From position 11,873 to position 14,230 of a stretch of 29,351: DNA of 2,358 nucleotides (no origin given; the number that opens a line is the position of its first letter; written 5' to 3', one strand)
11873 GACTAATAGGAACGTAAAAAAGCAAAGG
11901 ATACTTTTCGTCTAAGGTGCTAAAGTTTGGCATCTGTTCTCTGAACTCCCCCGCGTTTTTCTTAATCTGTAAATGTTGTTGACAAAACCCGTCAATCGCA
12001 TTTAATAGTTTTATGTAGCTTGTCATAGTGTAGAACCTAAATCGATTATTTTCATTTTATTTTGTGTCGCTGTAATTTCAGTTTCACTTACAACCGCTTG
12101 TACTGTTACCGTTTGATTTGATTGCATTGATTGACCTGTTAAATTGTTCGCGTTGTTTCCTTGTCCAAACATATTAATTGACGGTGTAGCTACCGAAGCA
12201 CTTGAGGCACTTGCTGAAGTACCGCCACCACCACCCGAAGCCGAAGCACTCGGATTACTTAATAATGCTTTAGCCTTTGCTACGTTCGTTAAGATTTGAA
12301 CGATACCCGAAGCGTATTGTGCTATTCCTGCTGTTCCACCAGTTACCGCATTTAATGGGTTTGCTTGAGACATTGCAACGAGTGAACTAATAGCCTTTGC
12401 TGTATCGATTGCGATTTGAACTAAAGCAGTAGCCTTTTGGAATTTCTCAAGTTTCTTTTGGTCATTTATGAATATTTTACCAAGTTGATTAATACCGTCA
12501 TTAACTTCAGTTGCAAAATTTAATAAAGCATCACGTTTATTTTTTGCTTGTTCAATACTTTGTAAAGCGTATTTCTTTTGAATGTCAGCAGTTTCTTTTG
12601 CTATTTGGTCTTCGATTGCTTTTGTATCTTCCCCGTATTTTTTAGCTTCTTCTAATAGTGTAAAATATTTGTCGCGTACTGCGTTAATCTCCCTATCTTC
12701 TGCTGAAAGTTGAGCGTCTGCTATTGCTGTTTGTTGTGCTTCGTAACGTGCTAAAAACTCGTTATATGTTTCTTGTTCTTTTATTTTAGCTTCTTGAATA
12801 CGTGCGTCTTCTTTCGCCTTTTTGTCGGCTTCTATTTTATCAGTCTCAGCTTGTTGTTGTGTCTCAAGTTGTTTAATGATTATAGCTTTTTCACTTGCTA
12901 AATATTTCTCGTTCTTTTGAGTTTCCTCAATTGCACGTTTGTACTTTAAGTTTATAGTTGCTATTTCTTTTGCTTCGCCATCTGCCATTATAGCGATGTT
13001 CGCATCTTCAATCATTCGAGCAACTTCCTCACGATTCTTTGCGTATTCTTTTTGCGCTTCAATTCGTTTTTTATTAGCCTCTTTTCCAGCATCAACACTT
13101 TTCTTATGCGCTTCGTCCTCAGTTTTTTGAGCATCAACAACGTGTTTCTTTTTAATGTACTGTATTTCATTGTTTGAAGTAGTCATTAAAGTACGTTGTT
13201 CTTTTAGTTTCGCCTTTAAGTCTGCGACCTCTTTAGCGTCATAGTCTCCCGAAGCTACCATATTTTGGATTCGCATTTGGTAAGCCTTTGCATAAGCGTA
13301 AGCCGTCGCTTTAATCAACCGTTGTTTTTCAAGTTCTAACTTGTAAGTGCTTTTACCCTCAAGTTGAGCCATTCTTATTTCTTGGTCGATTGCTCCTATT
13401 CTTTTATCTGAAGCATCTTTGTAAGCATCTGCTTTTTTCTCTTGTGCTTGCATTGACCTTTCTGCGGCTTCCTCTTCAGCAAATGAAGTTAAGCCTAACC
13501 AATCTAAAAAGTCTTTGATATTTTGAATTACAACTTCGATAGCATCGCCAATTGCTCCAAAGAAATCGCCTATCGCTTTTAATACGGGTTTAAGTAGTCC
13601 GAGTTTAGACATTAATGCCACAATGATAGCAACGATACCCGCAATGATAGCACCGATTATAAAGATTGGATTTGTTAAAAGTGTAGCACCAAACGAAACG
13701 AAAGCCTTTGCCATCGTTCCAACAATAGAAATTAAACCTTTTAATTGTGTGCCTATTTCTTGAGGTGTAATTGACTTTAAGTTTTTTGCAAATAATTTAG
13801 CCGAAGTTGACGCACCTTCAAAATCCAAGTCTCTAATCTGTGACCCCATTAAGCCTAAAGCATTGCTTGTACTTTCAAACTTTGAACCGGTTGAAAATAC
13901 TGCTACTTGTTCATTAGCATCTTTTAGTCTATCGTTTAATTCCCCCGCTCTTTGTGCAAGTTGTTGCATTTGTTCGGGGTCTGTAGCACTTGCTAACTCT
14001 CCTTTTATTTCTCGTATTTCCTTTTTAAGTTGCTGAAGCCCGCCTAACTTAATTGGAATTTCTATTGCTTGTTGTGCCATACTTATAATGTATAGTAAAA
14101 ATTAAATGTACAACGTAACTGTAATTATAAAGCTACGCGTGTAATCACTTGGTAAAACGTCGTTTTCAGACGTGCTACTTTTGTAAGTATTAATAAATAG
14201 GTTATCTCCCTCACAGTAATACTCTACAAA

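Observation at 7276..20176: A bipartite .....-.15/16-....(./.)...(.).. element sits directly against four late-gene ATGs: candidate phage-specific late promoters, possibly giving leaderless mRNAs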

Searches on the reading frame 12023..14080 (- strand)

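Call 10: search_protein_families(library=phrogs, proteins=[window:12023-14080:-])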
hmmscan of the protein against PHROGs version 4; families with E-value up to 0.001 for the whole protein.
window:12023-14080:- (685 aa): 1 family
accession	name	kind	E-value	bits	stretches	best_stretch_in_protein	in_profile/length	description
phrog_3336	-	tail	0.00076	19.1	1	110-192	314-394/1051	tail length tape measure protein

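Call 11: search_protein_families(library=pfam, proteins=[window:12023-14080:-], max_evalue=0.01)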
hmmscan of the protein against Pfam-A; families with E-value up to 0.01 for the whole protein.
window:12023-14080:- (685 aa): 0 families
